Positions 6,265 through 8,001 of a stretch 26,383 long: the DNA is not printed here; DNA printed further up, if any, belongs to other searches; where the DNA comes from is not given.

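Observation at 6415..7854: AbfD-like radical flavoenzyme with intact Fe-S ligands but replaced catalytic residues, a candidate new reaction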

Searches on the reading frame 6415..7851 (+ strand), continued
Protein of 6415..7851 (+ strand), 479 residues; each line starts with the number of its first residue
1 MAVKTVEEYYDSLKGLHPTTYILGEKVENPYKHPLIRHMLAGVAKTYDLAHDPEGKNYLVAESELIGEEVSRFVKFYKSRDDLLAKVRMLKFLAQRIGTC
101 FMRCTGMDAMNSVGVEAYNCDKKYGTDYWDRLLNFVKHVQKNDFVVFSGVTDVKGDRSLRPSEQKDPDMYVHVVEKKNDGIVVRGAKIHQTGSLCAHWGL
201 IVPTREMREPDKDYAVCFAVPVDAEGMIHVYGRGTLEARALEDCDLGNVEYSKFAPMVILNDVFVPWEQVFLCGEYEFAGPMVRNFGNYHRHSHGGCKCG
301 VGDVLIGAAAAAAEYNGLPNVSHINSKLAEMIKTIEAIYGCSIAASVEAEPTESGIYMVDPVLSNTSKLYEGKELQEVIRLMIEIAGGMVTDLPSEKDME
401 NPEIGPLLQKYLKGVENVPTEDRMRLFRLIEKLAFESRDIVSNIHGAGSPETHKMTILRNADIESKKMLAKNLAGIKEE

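Call 17: find_related_loci(query=window:6415-7851:+, collection=genome_contigs, flank=8000)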
Query window:6415-7851:+ (479 aa) in genome_contigs; peptide patterns used: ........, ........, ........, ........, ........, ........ (x = any residue, [..] = any of these).
320 stretches matched a pattern; 222 encode a relative of the query (tblastn E <= 1e-3); the best 80 are kept; 80 distinct loci.
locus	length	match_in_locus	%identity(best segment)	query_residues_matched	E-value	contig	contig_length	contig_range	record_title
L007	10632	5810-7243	90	1-478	0e+0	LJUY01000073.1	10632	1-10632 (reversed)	MAG: candidate division Zixibacteria bacterium SM23_81 WORSMTZ_16143, whole genome shotgun sequence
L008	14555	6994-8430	88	1-479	0e+0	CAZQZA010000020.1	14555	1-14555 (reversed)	MAG TPA_asm: uncultured Dehalococcoidales bacterium isolate SRP068000_co1_122 genome assembly, contig: NODE_6715_length_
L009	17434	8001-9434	88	1-478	0e+0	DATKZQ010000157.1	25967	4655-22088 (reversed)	MAG TPA_asm: Desulfatiglandales bacterium isolate SMAG_U14249 k141_4830424, whole genome shotgun sequence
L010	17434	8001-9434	88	1-478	0e+0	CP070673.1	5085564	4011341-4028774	MAG: Deltaproteobacteria bacterium isolate bin73 chromosome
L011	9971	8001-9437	81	1-479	0e+0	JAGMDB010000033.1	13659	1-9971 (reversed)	MAG: Dehalococcoidia bacterium isolate RS_17_36 ZL495.bin.36.fa_33, whole genome shotgun sequence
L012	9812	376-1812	81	1-479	0e+0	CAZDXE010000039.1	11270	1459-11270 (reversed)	MAG TPA_asm: uncultured Dehalococcoidales bacterium isolate SRP178699_co3_254 genome assembly, contig: NODE_3668_length_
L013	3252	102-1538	81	1-479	0e+0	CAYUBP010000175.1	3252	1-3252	MAG TPA_asm: uncultured Dehalococcoidales bacterium isolate binchicken_co43_161 genome assembly, contig: NODE_49302_leng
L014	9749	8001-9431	80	1-477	0e+0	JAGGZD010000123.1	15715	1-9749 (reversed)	MAG: Dehalococcoidia bacterium isolate AUK195 PB_MBMC_149_c_000000000099, whole genome shotgun sequence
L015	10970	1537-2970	80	1-478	0e+0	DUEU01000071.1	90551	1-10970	MAG TPA_asm: Dehalococcoidia bacterium isolate W111 Contig71, whole genome shotgun sequence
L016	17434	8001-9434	78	1-479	0e+0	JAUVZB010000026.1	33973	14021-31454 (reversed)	MAG: Dehalococcoidia bacterium isolate CSMAG_1257 CSMAG_1257_k141_1297153_length_33973_cov_30.9610, whole genome shotgun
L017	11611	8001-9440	78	1-479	0e+0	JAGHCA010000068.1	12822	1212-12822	MAG: Dehalococcoidia bacterium isolate AUK270 PB_MBMC_224_c_000000000073, whole genome shotgun sequence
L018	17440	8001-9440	76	1-479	0e+0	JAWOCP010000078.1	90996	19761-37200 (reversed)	MAG: Dehalococcoidia bacterium isolate BLK5-1.bin.32 k191_1826999, whole genome shotgun sequence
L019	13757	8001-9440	77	1-479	0e+0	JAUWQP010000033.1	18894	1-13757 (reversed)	MAG: Chloroflexota bacterium isolate CSMAG_2505 CSMAG_2505_k141_371054_length_18894_cov_13.8855, whole genome shotgun se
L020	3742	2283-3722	77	1-479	0e+0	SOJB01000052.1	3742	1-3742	MAG: Dehalococcoidia bacterium isolate E29_bin54 NODE_15919_length_3742_cov_18.932465, whole genome shotgun sequence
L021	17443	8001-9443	75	1-479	0e+0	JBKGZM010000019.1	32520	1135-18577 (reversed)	MAG: Dehalococcoidia bacterium isolate C5M10_15 NODE_356_length_32520_cov_12.271677, whole genome shotgun sequence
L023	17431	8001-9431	75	1-477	0e+0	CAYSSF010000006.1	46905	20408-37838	MAG TPA_asm: uncultured Syntrophaceae bacterium isolate SRP062349_co5_36 genome assembly, contig: NODE_161_length_46905_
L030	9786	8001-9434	55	1-478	0e+0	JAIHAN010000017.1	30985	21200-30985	MAG: Peptococcaceae bacterium isolate M1_7_4_bin.22 scaffold_308, whole genome shotgun sequence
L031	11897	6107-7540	53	1-478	0e+0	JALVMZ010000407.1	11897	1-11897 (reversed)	MAG: Desulfobacteraceae bacterium isolate A3_maxbin2_scaf2bin.136 A3_NODE_4193_length_11897_cov_2.967630, whole genome s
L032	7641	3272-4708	54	1-479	0e+0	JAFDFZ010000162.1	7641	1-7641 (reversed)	MAG: Deltaproteobacteria bacterium isolate Meg22_1012_Bin_121 Meg22_1012_Bin_121_scaffold_33528, whole genome shotgun se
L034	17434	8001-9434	54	1-478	6e-180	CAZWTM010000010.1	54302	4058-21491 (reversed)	MAG TPA_asm: uncultured Peptococcaceae bacterium isolate binchicken_co193_91 genome assembly, contig: NODE_236_length_54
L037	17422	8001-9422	54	1-474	5e-179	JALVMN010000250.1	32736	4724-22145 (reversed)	MAG: Desulfobacterales bacterium isolate A3_maxbin2_scaf2bin.080 A3_NODE_384_length_32736_cov_3.481064, whole genome sho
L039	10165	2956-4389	53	1-478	3e-176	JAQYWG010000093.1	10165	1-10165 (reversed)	MAG: Thermodesulfobacteriota bacterium isolate Hel238_bin70strict NODE_93_length_10165_cov_7.138085, whole genome shotgu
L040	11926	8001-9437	52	1-479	2e-175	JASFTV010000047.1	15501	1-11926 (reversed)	MAG: Desulfobacteraceae bacterium isolate D1103U20metaG_sub_Bin_336 D1103U20metaG_FD_scaffold_937_c1, whole genome shotg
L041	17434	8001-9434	52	1-478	1e-175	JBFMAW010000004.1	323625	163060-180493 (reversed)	MAG: Thermodesulfobacteriota bacterium isolate MAG148 MAG148_4, whole genome shotgun sequence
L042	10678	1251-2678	53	1-476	3e-175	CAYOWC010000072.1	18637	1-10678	MAG TPA_asm: uncultured Desulfobacteraceae bacterium isolate binchicken_co47_163 genome assembly, contig: NODE_2027_leng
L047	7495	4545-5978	51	1-478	5e-173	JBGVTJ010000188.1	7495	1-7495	MAG: Thermodesulfobacteriota bacterium isolate S_237_B13 k127_598592, whole genome shotgun sequence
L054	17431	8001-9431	50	1-477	8e-168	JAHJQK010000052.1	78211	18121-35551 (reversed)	MAG: Proteobacteria bacterium isolate OS_PC_MetaG.mb.106 OS_PC_MetaG.mb.106_k141_163898, whole genome shotgun sequence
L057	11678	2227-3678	50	1-478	4e-161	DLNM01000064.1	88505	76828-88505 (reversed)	MAG TPA_asm: Firmicutes bacterium UBA7510 UBA7510_contig_108, whole genome shotgun sequence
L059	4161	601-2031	51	5-479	1e-165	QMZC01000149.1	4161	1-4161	MAG: Archaeoglobales archaeon isolate B5_G16 B5_Guay16_scaffold_25759, whole genome shotgun sequence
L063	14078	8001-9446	49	1-477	1e-157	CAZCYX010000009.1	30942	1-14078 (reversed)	MAG TPA_asm: uncultured Candidatus Bathyarchaeia archaeon isolate binchicken_co187_15 genome assembly, contig: NODE_172_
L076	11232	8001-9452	47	1-479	8e-152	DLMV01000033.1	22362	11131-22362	MAG TPA_asm: Deltaproteobacteria bacterium UBA7527 UBA7527_contig_16214, whole genome shotgun sequence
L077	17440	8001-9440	49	1-478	1e-151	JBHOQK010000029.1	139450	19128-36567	MAG: Dehalococcoidia bacterium isolate C0_12 k141_62452, whole genome shotgun sequence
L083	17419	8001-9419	47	8-478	1e-149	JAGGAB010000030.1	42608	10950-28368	MAG: Bacillota bacterium isolate CTSoil_079 scaffold_190, whole genome shotgun sequence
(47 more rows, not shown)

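Call 34: search_protein_families(library=ncbifam, proteins=[L017:6666-7811:-, L001:7823-8701:-, L039:414-1589:+, L041:6594-7433:+, L007:7279-8373:+, L042:3087-4568:+, L037:10938-12191:+, L030:2441-3433:+, L040:9685-10932:+], max_evalue=0.00001)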
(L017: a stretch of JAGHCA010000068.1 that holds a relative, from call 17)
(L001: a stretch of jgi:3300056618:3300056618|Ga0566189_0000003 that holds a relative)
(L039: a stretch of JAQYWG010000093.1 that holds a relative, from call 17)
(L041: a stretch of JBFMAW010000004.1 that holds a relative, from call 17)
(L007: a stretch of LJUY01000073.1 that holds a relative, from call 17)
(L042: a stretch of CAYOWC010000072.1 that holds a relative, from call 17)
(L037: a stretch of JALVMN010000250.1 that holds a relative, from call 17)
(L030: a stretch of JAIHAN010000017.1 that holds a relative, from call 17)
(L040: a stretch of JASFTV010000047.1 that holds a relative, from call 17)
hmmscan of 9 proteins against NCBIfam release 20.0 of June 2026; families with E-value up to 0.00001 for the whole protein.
L017:6666-7811:- (381 aa): 6 families
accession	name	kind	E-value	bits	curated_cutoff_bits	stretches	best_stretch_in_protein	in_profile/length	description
NF001913.0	PRK00696.1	equivalog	9.8e-102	340.8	370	1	1-372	1-380/388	ADP-forming succinate--CoA ligase subunit beta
TIGR01016.1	sucCoAbeta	subfamily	1.5e-97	327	375.55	1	1-369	1-377/386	succinate-CoA ligase subunit beta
NF010647.0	PRK14046.1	equivalog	1.9e-75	254.4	604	1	1-368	1-376/392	malate--CoA ligase subunit beta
NF010623.0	PRK14016.1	subfamily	2.9e-07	29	877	1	10-66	220-276/871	cyanophycin synthetase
TIGR02144.1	LysX_arch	equivalog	4.4e-06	26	275.6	0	11-57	94-140/281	lysine biosynthesis protein LysX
TIGR02068.2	cya_phycin_syn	equivalog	7.3e-06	24.3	850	0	9-94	218-308/862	cyanophycin synthetase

L001:7823-8701:- (292 aa): 5 families
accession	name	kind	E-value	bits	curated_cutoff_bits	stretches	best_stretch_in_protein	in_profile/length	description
NF004230.0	PRK05678.1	equivalog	1.9e-113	378.5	336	1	1-288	1-287/291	succinate--CoA ligase subunit alpha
TIGR01019.1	sucCoAalpha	subfamily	3.9e-112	374.3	353.2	1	3-289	1-286/286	succinate--CoA ligase subunit alpha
TIGR02717.1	AcCoA-syn-alpha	equivalog_domain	7e-18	64.5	567.15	1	46-274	47-273/447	acetate--CoA ligase alpha subunit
NF045494.1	AcCoALig_Archglob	equivalog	2.6e-09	36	1200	1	68-254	284-472/665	acetate--CoA ligase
NF004760.0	PRK06091.1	subfamily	2.1e-08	33.1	433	1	74-239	126-291/555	acyl-CoA synthetase FdrA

L039:414-1589:+ (391 aa): 12 families
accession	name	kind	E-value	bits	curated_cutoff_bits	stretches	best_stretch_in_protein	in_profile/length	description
NF006412.0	PRK08659.1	equivalog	4.3e-137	457.3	411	1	16-389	4-376/378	2-oxoacid:acceptor oxidoreductase subunit alpha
NF007206.0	PRK09627.1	equivalog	7.2e-98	327.9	579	1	21-387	7-373/375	2-oxoglutarate synthase subunit alpha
TIGR03710.1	OAFO_sf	subfamily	2.4e-97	326.9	482.75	1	5-364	181-541/561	2-oxoacid:acceptor oxidoreductase subunit alpha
NF005507.0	PRK07119.1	subfamily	3.7e-88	295.7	399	2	17-205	4-192/352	3-methyl-2-oxobutanoate dehydrogenase subunit VorB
NF041170.1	Oxoac_fdxalpha_Archa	equivalog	5.6e-57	193.4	800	1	9-350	225-585/636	2-oxoacid:ferredoxin oxidoreductase subunit alpha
NF040682.1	PorA_Arch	equivalog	6e-28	97.8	550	1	20-347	6-321/387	pyruvate synthase subunit PorA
NF006232.0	PRK08366.1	equivalog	4.7e-26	91.3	646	2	17-193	7-180/394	2-ketoisovalerate ferredoxin oxidoreductase subunit alpha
TIGR03336.1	IOR_alpha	equivalog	9.2e-26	90.3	650.9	1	17-200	2-179/595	indolepyruvate ferredoxin oxidoreductase subunit alpha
NF006233.0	PRK08367.1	equivalog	4e-23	81.9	625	1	19-347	6-322/394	pyruvate ferredoxin oxidoreductase subunit alpha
NF007201.0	PRK09622.1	equivalog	9.9e-23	80.7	590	1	22-348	15-329/405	2-oxoacid:ferredoxin oxidoreductase subunit alpha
NF045764.1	PhenlGlyoxDHPadG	equivalog_domain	1.1e-19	70.2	700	2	21-201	6-185/398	NADH-dependent phenylglyoxylate dehydrogenase subunit alpha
NF045791.1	OxalOxredalpha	equivalog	2.9e-13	49.6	500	1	20-347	7-322/395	oxalate oxidoreductase subunit alpha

L041:6594-7433:+ (279 aa): 16 families
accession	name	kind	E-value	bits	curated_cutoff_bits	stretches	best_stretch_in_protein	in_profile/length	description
NF007207.0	PRK09628.1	equivalog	2.6e-82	276.6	364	1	11-271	6-266/277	2-oxoglutarate ferredoxin oxidoreductase subunit beta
NF008820.0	PRK11866.1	equivalog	1.9e-55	188.3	402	1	17-268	16-262/287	2-oxoacid ferredoxin oxidoreductase subunit beta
TIGR02177.1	PorB_KorB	subfamily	7.3e-53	179.9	261.9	1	23-210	3-189/286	2-oxoacid:acceptor oxidoreductase, beta subunit, pyruvate/2-ketoisovalerate family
NF041171.1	Oxoac_fdxbeta_Archa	equivalog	1.8e-52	178.5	423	1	23-210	5-191/296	2-oxoacid:ferredoxin oxidoreductase subunit beta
NF008821.0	PRK11869.1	equivalog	2.7e-46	157.7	438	1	13-209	6-201/286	2-oxoacid ferredoxin oxidoreductase subunit beta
NF008819.1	PRK11865.1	equivalog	2.2e-18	66.6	405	1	21-215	18-219/300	pyruvate synthase subunit PorB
NF008818.0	PRK11864.1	subfamily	2.4e-18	66.3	405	1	18-216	15-216/300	3-methyl-2-oxobutanoate dehydrogenase subunit beta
TIGR03336.1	IOR_alpha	equivalog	3.1e-15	55.5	650.9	1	22-216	357-539/595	indolepyruvate ferredoxin oxidoreductase subunit alpha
NF004813.0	PRK06163.1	equivalog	1e-08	35.1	240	1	78-145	61-128/202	hypothetical protein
NF045792.1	OxalOxredbeta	equivalog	3.3e-08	32.9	590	1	77-212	83-229/311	oxalate oxidoreductase subunit beta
NF045766.1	PhenlGlyoxDHPadI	equivalog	4.4e-08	32.3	700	1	22-216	157-362/443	NADH-dependent phenylglyoxylate dehydrogenase subunit beta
NF006203.0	PRK08327.1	equivalog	7.8e-08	31.3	456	1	77-196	435-554/571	thiamine pyrophosphate-requiring protein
TIGR03846.1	sulfopy_beta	equivalog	8.2e-08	32.4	221.5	1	81-155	49-124/182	sulfopyruvate decarboxylase subunit beta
NF004772.0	PRK06112.1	subfamily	3.4e-07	29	673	1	80-206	443-559/578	acetolactate synthase catalytic subunit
NF005114.0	PRK06546.1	equivalog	1e-06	27.6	893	1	71-206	405-529/578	pyruvate dehydrogenase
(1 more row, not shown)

L007:7279-8373:+ (364 aa): 5 families
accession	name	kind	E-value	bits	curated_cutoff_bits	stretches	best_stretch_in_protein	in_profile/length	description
NF040650.1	sulfolac_dhydr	equivalog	2.5e-79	267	500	1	17-358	3-337/339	L-sulfolactate dehydrogenase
NF011599.0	PRK15025.1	equivalog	8.7e-63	212.6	356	1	33-342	19-326/349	ureidoglycolate dehydrogenase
TIGR03175.1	AllD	equivalog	3.3e-61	207.3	496.2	1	36-341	22-325/349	ureidoglycolate dehydrogenase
NF007504.0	PRK10098.1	equivalog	6.9e-55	186.2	336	1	29-351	19-341/360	malate/lactate/ureidoglycolate dehydrogenase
NF009750.0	PRK13260.1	equivalog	9.2e-43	146.6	316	1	28-342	14-324/332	3-dehydro-L-gulonate 2-dehydrogenase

L042:3087-4568:+ (493 aa): 22 families
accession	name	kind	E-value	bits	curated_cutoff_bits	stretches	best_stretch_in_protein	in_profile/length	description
NF033460.1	glycerol3P_ox_II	equivalog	1.3e-77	261.5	460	1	5-364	2-360/361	type 2 glycerol-3-phosphate oxidase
NF008726.1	PRK11728.1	equivalog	1.1e-64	218.7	299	1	6-270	2-267/389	L-2-hydroxyglutarate oxidase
TIGR03377.1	glycerol3P_GlpA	equivalog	1.1e-44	152.9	552.8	2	6-322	1-312/530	anaerobic glycerol-3-phosphate dehydrogenase subunit GlpA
NF008313.0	PRK11101.1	equivalog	4.7e-33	114.6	425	2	3-315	7-316/548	anaerobic glycerol-3-phosphate dehydrogenase subunit A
TIGR02352.1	thiamin_ThiO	equivalog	5.7e-20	71.7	250.8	1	7-316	1-305/351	glycine oxidase ThiO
TIGR03197.1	MnmC_Cterm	equivalog_domain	6.9e-20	71.5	174.2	1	6-226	1-220/400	FAD-dependent 5-carboxymethylaminomethyl-2-thiouridine(34) oxidoreductase MnmC1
NF002480.1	PRK01747.1-1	equivalog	9.3e-19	67.3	540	1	3-227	247-470/645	bifunctional tRNA (5-methylaminomethyl-2-thiouridine)(34)-methyltransferase MnmC2/FAD-dependent 5-carboxymethylaminomethyl-2-thiouridine(34)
TIGR03364.1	HpnW_proposed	hypoth_equivalog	1.3e-16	60.6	285.1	1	6-199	2-191/365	TIGR03364 family FAD-dependent oxidoreductase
NF050086.1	pipecolate_AmaA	exception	4.8e-15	55.1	600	1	3-208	24-239/425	L-pipecolate oxidase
NF001933.0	PRK00711.1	subfamily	4e-14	52.5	383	1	86-225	133-275/429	D-amino acid dehydrogenase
NF008899.0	PRK12266.1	equivalog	5e-10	38.5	360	1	2-57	4-58/508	glycerol-3-phosphate dehydrogenase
NF002481.1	PRK01747.1-2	equivalog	6.3e-10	38.5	600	1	4-101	238-336/611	bifunctional tRNA (5-methylaminomethyl-2-thiouridine)(34)-methyltransferase MnmC2/FAD-dependent 5-carboxymethylaminomethyl-2-thiouridine(34)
NF009906.0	PRK13369.1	equivalog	2.4e-09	36.3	352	1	2-57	4-58/502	glycerol-3-phosphate dehydrogenase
NF008425.0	PRK11259.1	equivalog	3.5e-09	36.1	257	1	2-213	2-212/377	N-methyl-L-tryptophan oxidase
NF009074.0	PRK12409.1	equivalog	9.4e-09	34.9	494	0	6-51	3-48/410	D-amino acid dehydrogenase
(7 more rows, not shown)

L037:10938-12191:+ (417 aa): 50 families (the best 25 are shown)
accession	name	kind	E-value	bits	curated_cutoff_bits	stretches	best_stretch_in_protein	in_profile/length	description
TIGR01292.1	TRX_reduct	equivalog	1.9e-22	79.5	343.45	1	9-303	2-280/300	thioredoxin-disulfide reductase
TIGR01372.1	soxA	subfamily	4.9e-21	74.3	1164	1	8-314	169-476/996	sarcosine oxidase subunit alpha family protein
NF009410.0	PRK12771.1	subfamily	1.9e-17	63.1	516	1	8-311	139-433/566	NAD(P)-binding protein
TIGR01350.1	lipoamide_DH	equivalog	2e-15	56.4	408.8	1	102-317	122-326/461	dihydrolipoyl dehydrogenase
TIGR02053.1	MerA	equivalog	1.3e-14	54.1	454.45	1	110-326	128-330/465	mercury(II) reductase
TIGR03140.1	AhpF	equivalog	2.7e-14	52.6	502.9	1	5-302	210-489/515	alkyl hydroperoxide reductase subunit F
NF042949.2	3PPDioc_HcaD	equivalog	5.4e-14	51.7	450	1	77-303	66-279/386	3-phenylpropionate/cinnamic acid dioxygenase ferredoxin--NAD(+) reductase subunit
NF041682.1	ant_diox_AndAa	equivalog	5.6e-13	48.3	650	1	78-301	70-280/406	anthranilate 1,2-dioxygenase system ferredoxin--NAD(+) reductase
TIGR01316.1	gltA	equivalog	2.2e-12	46.5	471.75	1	7-306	133-431/449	NADPH-dependent glutamate synthase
NF009409.0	PRK12770.1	subfamily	7.5e-12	45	343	1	204-301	221-327/360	putative glutamate synthase subunit beta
NF009454.0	PRK12814.1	equivalog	1.5e-11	43.4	916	1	7-323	193-499/657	putative NADPH-dependent glutamate synthase small subunit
TIGR04018.1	Bthiol_YpdA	hypoth_equivalog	1.6e-11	43.6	339.9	0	9-48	1-39/316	YpdA family putative bacillithiol disulfide reductase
TIGR01317.1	GOGAT_sm_gam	subfamily_domain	1.7e-11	43.7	447.7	0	4-97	140-218/485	glutamate synthase small subunit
NF004991.0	PRK06370.1-3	subfamily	4.7e-11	41.9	620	1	131-302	181-344/509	FAD-containing oxidoreductase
TIGR03385.1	CoA_CoA_reduc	equivalog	1.6e-10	40.3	578.8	1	10-311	2-294/439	CoA-disulfide reductase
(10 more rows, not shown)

L030:2441-3433:+ (330 aa): 21 families
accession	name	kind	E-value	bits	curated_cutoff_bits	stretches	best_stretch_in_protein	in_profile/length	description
TIGR01327.1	PGDH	equivalog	2.6e-88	297.1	454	1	4-318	1-311/525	phosphoglycerate dehydrogenase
NF009714.1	PRK13243.1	equivalog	2.1e-68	231.1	455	1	3-325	3-330/332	glyoxylate reductase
NF005069.0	PRK06487.1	equivalog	1.3e-56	192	448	1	26-310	32-313/320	2-hydroxyacid dehydrogenase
NF008759.0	PRK11790.1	equivalog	4e-55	187.2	404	1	4-306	13-315/410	phosphoglycerate dehydrogenase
NF011938.0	PRK15409.1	equivalog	5e-52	176.9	492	1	3-321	3-322/324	glyoxylate/hydroxypyruvate reductase GhrB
NF006263.0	PRK08410.1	equivalog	2.4e-48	165.1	389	1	13-308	13-307/311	D-2-hydroxyacid dehydrogenase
NF005750.0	PRK07574.1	equivalog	1.4e-45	156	329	1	25-292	72-341/386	NAD-dependent formate dehydrogenase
NF005387.0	PRK06932.1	equivalog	1.5e-45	155.5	492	1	21-298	23-300/314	2-hydroxyacid dehydrogenase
NF041369.1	Dhydh_Halo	equivalog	1.2e-40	139.6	400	1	72-312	64-299/305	D-2-hydroxyacid dehydrogenase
NF006374.0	PRK08605.1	subfamily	7.6e-40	137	356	1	33-309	33-323/332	D-lactate dehydrogenase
NF000492.1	vanH_gen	exception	1.1e-37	129.8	540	1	57-294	62-297/312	D-lactate dehydrogenase VanH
NF001309.0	PRK00257.1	equivalog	7e-35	120.7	434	2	136-312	111-282/379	4-phosphoerythronate dehydrogenase PdxB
NF000371.1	vanH_Agroup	exception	1.1e-29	103.7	700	1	64-265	72-260/322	VanH-A/VanH-Pt family D-lactate dehydrogenase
NF000128.1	vanH-Sc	exception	9.8e-29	100.5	650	1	47-265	68-275/337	D-lactate dehydrogenase VanH-Sc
NF000151.1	vanH-Ac1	exception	3.4e-28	99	750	1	64-265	103-291/351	D-lactate dehydrogenase VanH-Ac1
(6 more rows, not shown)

L040:9685-10932:+ (415 aa): 1 family
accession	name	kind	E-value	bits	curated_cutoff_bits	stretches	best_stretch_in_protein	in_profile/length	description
NF052515.1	NPN_iso_grp_22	equivalog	7.1e-148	492.7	400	1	6-386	2-390/392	nickel pincer cofactor-dependent isomerase, group 22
